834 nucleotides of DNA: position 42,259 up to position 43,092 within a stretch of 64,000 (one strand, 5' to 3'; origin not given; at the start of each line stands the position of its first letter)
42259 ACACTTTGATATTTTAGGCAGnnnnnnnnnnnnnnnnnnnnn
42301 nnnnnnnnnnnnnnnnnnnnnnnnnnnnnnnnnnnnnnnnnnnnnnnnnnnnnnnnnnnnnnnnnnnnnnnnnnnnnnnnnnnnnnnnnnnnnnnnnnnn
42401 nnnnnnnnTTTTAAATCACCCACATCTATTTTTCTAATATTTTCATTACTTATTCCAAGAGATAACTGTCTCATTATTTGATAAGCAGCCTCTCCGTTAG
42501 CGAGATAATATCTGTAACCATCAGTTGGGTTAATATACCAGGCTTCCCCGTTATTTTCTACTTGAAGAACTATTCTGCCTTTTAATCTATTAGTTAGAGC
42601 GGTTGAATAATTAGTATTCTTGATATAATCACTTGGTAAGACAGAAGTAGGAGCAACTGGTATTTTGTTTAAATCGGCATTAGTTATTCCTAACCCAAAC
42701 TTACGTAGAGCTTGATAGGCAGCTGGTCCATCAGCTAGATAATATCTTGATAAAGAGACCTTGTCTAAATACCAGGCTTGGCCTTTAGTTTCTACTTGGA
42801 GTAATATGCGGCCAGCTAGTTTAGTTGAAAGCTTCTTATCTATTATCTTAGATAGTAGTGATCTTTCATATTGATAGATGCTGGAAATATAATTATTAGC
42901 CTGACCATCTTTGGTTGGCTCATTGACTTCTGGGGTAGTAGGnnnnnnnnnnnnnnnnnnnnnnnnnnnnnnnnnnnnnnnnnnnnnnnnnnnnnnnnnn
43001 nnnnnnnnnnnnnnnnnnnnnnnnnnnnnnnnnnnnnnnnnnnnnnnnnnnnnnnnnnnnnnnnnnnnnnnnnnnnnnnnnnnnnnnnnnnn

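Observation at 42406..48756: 2116-aa secreted mosaic surface protein, with two propeller-repeat arrays plus an Asp-box propeller and a duplicated C-terminal module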

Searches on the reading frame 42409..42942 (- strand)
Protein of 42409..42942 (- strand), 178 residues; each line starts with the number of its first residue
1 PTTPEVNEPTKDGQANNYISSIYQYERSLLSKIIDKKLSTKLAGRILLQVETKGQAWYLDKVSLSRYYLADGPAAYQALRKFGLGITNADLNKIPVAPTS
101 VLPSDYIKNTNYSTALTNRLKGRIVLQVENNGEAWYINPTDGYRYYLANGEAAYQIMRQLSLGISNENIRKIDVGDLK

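Call 7: search_protein_families(library=pfam, proteins=[window:42409-42942:-], max_evalue=10)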
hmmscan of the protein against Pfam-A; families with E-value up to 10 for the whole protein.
seq(178 aa): 2 families
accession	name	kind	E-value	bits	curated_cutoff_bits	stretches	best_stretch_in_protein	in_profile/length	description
PF02036.22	SCP2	-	0.038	14.8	21.3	1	113-143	12-43/101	SCP-2 sterol transfer family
PF21524.3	SAMD1_WH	-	0.14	12.7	24.5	0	24-58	27-61/63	SAM domain-containing protein 1, WH domain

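Call 11: find_homologous_proteins(query=window:42409-42891:-, max_evalue=0.001)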
Query seq(161 aa) (161 aa): 132 proteins with E <= 0.001 among 172 candidates; the best 120 are listed.
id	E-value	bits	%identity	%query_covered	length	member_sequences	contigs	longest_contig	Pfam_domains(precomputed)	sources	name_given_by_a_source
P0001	2.0e-76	273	79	99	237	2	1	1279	-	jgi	-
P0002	2.3e-69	250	76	98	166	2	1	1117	-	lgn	-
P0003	1.2e-66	241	77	91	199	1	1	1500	-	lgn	-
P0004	1.7e-63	231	72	93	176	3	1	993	-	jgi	-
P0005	6.9e-54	200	61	98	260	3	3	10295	-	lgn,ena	-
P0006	4.8e-53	197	60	99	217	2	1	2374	-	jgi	jgi:hypothetical protein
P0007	1.6e-52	195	50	85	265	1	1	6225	PF01471.24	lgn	-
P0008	4.8e-52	194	46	98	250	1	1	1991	PF18884.6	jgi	-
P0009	3.8e-51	191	51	94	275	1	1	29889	PF18884.6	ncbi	ncbi:hypothetical protein COU00_02705, partial [Candidatus Falkowbacteria bacterium CG10_big_fil_rev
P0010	2.7e-50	188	51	94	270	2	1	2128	PF18884.6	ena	-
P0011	1.3e-49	186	54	92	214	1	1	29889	-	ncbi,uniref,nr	ncbi:hypothetical protein COU00_02725 [Candidatus Falkowbacteria bacterium CG10_big_fil_rev_8_21_14_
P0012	9.6e-48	180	53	94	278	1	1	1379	PF18884.6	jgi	jgi:hypothetical protein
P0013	1.1e-47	179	57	100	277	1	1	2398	PF17957.8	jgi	jgi:hypothetical protein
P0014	8.1e-47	177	51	95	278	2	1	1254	PF18884.6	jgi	-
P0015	1.9e-46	175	48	94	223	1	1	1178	PF18884.6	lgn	-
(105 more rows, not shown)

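Call 12: search_solved_structures(query=window:42409-42891:-, max_evalue=10)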
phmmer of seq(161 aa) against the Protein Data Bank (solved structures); distinct sequences matched with E-value up to 10: 3.
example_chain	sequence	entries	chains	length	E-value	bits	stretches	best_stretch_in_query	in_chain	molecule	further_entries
9vfj_D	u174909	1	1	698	0.2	14.6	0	96-127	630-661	Photosystem I reaction center subunit II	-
2uz0_A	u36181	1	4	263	0.69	12.8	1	89-145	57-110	TRIBUTYRIN ESTERASE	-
5t3b_A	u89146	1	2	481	0.9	12.4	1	94-137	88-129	Glycoside Hydrolase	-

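Call 21: predict_structure(alignment_id=A1)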
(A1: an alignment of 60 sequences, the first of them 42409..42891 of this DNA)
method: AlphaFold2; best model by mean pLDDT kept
length: 161 residues; sequences in the alignment: 60
mean_pLDDT: 92.0   pTM: 0.82
mean pLDDT of the five models: 92.0, 90.1, 89.7, 89.4, 88.0
residues with pLDDT >= 90: 126; 70-90: 32; 50-70: 3; < 50: 0
segments of 3 or more residues with pLDDT < 50: none
pLDDT, mean of each block of 10 residues (from residue 1): 76 83 96 93 95 92 94 96 88 94 96 94 96 91 95 94 79
secondary structure, 60 per line:
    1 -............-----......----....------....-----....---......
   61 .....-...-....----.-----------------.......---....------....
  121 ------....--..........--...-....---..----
elements in order: H2-13 H19-24 E29-32 E39-42 E48-51 H55-65 E67-69 H71-74 H97-103 E107-110 E117-120 E127-130 H133-142 E145-147 H149-152

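Call 24: fold_search(model_id=the predicted structure, library=pdb)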
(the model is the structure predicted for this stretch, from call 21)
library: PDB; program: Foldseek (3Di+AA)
matches with E <= 10: 120; with E <= 0.001: 0
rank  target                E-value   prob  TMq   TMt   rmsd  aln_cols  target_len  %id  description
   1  7nps_B4               7.0e-02  0.08  0.16  0.08  20.7       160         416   12  Structure of the periplasmic assembly from the ESX-5 inner membrane complex, C1 model (released 2021-05-26)
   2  8g6f_E                1.1e+00  0.02  0.13  0.09  16.0       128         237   15  Structure of the Plasmodium falciparum 20S proteasome beta-6 A117D mutant complexed with inhibitor WLW-vs (released 2023-12-20)
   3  1jce                  1.9e+00  0.01  0.14  0.08  16.2       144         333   10  MREB FROM THERMOTOGA MARITIMA (released 2001-09-19)
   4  7lxt_E                2.0e+00  0.01  0.14  0.11  14.5       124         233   11  Structure of Plasmodium falciparum 20S proteasome with bound bortezomib (released 2021-09-22)
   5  8g6e_E                2.2e+00  0.01  0.13  0.10  16.2       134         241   13  Structure of the Plasmodium falciparum 20S proteasome complexed with inhibitor TDI-8304 (released 2023-12-20)
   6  7efl_B                2.3e+00  0.01  0.11  0.08  18.5       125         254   14  Crystal structure of the gastric proton pump K791S in (BYK)E2BeF state (released 2021-09-01)
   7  6rek                  2.6e+00  0.01  0.15  0.11  13.2       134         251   12  Crystal structure of Pizza6-SH with Cu2+ (released 2019-07-31)
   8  9o3f_E                3.2e+00  0.01  0.12  0.09  15.5       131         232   14  Plasmodium falciparum 20S proteasome bound to inhibitor 296 (released 2025-11-12)
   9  5ylv_B                3.2e+00  0.01  0.10  0.07  18.5       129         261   14  Crystal structure of the gastric proton pump complexed with SCH28080 (released 2018-04-11)
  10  3pa8_B                3.4e+00  0.05  0.13  0.09   2.8        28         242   28  Structure of the C. difficile TcdB cysteine protease domain in complex with a peptide inhibitor (released 2010-12-15)
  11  6p7p_A                3.4e+00  0.02  0.13  0.11   7.3        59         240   17  Structure of E. coli MS115-1 NucC, cAAA-bound form (released 2019-12-25)
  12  7n8x_A                3.6e+00  0.04  0.13  0.04   2.7        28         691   28  Partial C. difficile TcdB and CSPG4 fragment (released 2022-03-02)
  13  6p7o                  3.6e+00  0.02  0.14  0.11   6.9        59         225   14  Structure of E. coli MS115-1 NucC, Apo form (released 2019-12-25)
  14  7lxu_E                3.6e+00  0.01  0.14  0.10  14.5       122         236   13  Structure of Plasmodium falciparum 20S proteasome with bound MPI-5 (released 2021-09-22)
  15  2ius_D                3.9e+00  0.02  0.11  0.05  10.3        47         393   13  E. coli FtsK motor domain (released 2006-08-29)
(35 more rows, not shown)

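Call 26: search_protein_families(library=pfam, alignment_id=A1, max_evalue=0.001)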
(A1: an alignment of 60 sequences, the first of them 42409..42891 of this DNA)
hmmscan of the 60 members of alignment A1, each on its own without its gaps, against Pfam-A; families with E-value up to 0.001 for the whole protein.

A. member 1, window:42409-42891:- (161 aa): 0 families

B. families by the number of members that match (of 60 scanned): 12 families
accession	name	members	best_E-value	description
PF18884.5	TSP3_bac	19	2.9e-15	Bacterial TSP3 repeat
PF08239.17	SH3_3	9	1.8e-11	Bacterial SH3 domain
PF06347.19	SH3_4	9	1.9e-07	Bacterial SH3 domain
PF00932.25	LTD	5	3.9e-21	Lamin Tail Domain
PF00127.26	Copper-bind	2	7.2e-12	Copper binding proteins, plastocyanin/azurin family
PF13473.12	Cupredoxin_1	2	1.5e-08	Cupredoxin-like domain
PF10648.15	Gmad2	1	8e-20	Immunoglobulin-like domain of bacterial spore germination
PF01471.23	PG_binding_1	1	4.2e-09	Putative peptidoglycan binding domain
PF05901.16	Excalibur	1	3.4e-06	Excalibur calcium-binding domain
PF18348.7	SH3_16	1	5.8e-06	Bacterial dipeptidyl-peptidase Sh3 domain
PF20942.3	DUF4785_2nd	1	0.00072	Domain of unknown function (DUF4785) central domain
PF13405.12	EF-hand_6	1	0.00082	EF-hand domain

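Call 44: search_protein_representatives(alignment_id=A1)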
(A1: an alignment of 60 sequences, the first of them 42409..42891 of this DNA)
Query: 60 sequences, 281 profile positions. Proteins with E-value up to 0.001 (for the whole library): 3695; up to 1e-10: 3417; up to 1e-30: 2655. The best 150 are listed.
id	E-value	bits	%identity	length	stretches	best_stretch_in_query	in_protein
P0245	8.1e-108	376.7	-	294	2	33-177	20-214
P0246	7.0e-99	347.4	-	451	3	35-178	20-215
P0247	2.7e-85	302.8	-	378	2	43-250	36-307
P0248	1.1e-83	297.6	-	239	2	43-171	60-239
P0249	4.3e-83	295.6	-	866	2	40-218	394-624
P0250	3.1e-82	292.8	-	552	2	35-174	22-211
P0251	1.1e-80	287.8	-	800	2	42-169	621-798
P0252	1.5e-80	287.2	-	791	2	41-171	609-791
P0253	2.1e-79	283.5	-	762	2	40-173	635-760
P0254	8.6e-79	281.5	-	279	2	42-168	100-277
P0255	5.5e-78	278.8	-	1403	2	41-169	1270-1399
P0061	1.4e-77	277.5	-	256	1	40-275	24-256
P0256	3.3e-77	276.3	-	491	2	36-169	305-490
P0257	1.3e-76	274.4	-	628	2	39-169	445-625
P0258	1.4e-76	274.2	-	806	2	31-168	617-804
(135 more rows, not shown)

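Call 65: search_protein_families(library=pfam, alignment_id=A6, max_evalue=0.00001)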
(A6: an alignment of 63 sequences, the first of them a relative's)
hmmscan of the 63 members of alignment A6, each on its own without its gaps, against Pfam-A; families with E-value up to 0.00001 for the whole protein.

A. member 1, P0249 (866 aa): 2 families
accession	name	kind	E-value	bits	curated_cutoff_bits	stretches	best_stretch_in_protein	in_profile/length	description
PF18884.5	TSP3_bac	-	3.2e-10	40.1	25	1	466-487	1-22/22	Bacterial TSP3 repeat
PF07603.17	Lcl_C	-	2.9e-07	31.2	34.9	1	782-864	38-117/117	Lcl C-terminal domain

B. families by the number of members that match (of 63 scanned): 29 families (the first 25 are shown)
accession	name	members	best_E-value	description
PF18884.5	TSP3_bac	21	1.8e-13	Bacterial TSP3 repeat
PF07705.17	CARDB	11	9.9e-38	CARDB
PF16656.11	Pur_ac_phosph_N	8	1.4e-16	Purple acid Phosphatase, N-terminal domain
PF00041.27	fn3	6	3.5e-45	Fibronectin type III domain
PF13365.12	Trypsin_2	6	1.1e-33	Trypsin-like peptidase domain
PF00089.32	Trypsin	6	1.8e-12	Trypsin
PF00082.27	Peptidase_S8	2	2.6e-55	Subtilase family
PF13385.13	Laminin_G_3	2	6.4e-24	Concanavalin A-like lectin/glucanases superfamily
PF25788.1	Ig_Rha78A_N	2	6.8e-16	Rha78A-like, N-terminal immunoglobulin domain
PF10342.15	Kre9_KNH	2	3.6e-13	Kre9/KNH-like N-terminal Ig-like domain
PF01833.30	TIG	2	5.8e-10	IPT/TIG domain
PF03382.20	DUF285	1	1.4e-57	Mycoplasma protein of unknown function, DUF285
PF13644.11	DKNYY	1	2.9e-51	DKNYY family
PF07752.16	S-layer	1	2.2e-27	S-layer protein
PF10142.15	PhoPQ_related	1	3.6e-15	PhoPQ-activated pathogenicity-related protein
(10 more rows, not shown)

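Call 86: fold_search(model_id=the predicted structure, library=viral)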
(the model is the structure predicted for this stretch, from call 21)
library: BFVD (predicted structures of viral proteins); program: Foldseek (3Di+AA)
matches with E <= 10: 271; with E <= 0.001: 0
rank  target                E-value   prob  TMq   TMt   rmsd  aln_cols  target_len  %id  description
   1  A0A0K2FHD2            1.0e-01  0.11  0.12  0.21   8.9        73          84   19  Uncharacterized protein [Achromobacter phage phiAxp-3]
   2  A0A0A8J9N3            2.6e-01  0.05  0.16  0.11  16.4       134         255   10  Uncharacterized protein [Ralstonia phage RSL2]
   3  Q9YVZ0                3.4e-01  0.04  0.15  0.13  21.7       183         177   11  Uncharacterized protein [Melanoplus sanguinipes entomopoxvirus]
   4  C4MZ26                4.1e-01  0.41  0.18  0.30   3.2        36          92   19  Uncharacterized protein [Escherichia phage JSE]
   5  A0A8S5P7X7            4.1e-01  0.04  0.13  0.05  15.3       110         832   12  Putative head decoration protein [Myoviridae sp. ctTYJ16]
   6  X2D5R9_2              6.5e-01  0.04  0.13  0.03  17.3        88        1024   14  Polyprotein [Kibale red colobus virus 1]
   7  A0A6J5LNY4            6.9e-01  0.13  0.19  0.23   7.9        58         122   17  Uncharacterized protein [uncultured Caudovirales phage]
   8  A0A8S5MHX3            6.9e-01  0.11  0.22  0.15  15.5       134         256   12  Uncharacterized protein [Siphoviridae sp. ctvyM23]
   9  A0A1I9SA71            7.8e-01  0.04  0.18  0.24  18.0       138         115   14  Uncharacterized protein [Rhodococcus phage Weasels2]
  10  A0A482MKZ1            1.1e+00  0.30  0.19  0.28   3.1        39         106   31  Uncharacterized protein [Escherichia phage vB_EcoM_PHB13]
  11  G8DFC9                1.1e+00  0.03  0.16  0.07  19.7       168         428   12  (no name in the UniProt tables at hand)
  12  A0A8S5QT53            1.1e+00  0.07  0.16  0.13   3.8        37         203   24  Uncharacterized protein [Podoviridae sp. ctRnx2]
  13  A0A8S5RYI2            1.2e+00  0.08  0.17  0.04   9.1        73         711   15  Tail collar fiber protein [Myoviridae sp. ctNQV2]
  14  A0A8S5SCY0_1          1.2e+00  0.03  0.15  0.05   9.6        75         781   16  Minor structural protein 4 [Myoviridae sp. ctfWc3]
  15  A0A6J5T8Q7            1.3e+00  0.10  0.18  0.16   6.5        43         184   19  DNA-directed DNA polymerase, family A, palm domain containing protein [uncultured Caudovirales phage]
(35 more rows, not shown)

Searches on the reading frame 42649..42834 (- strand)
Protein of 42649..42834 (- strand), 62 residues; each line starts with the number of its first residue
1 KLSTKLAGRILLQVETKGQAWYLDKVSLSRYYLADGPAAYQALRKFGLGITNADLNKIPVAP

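Call 94: search_protein_families(library=pfam, proteins=[window:42649-42834:-], max_evalue=10)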
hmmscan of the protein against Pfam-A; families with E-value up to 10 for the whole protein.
seq(62 aa): 0 families
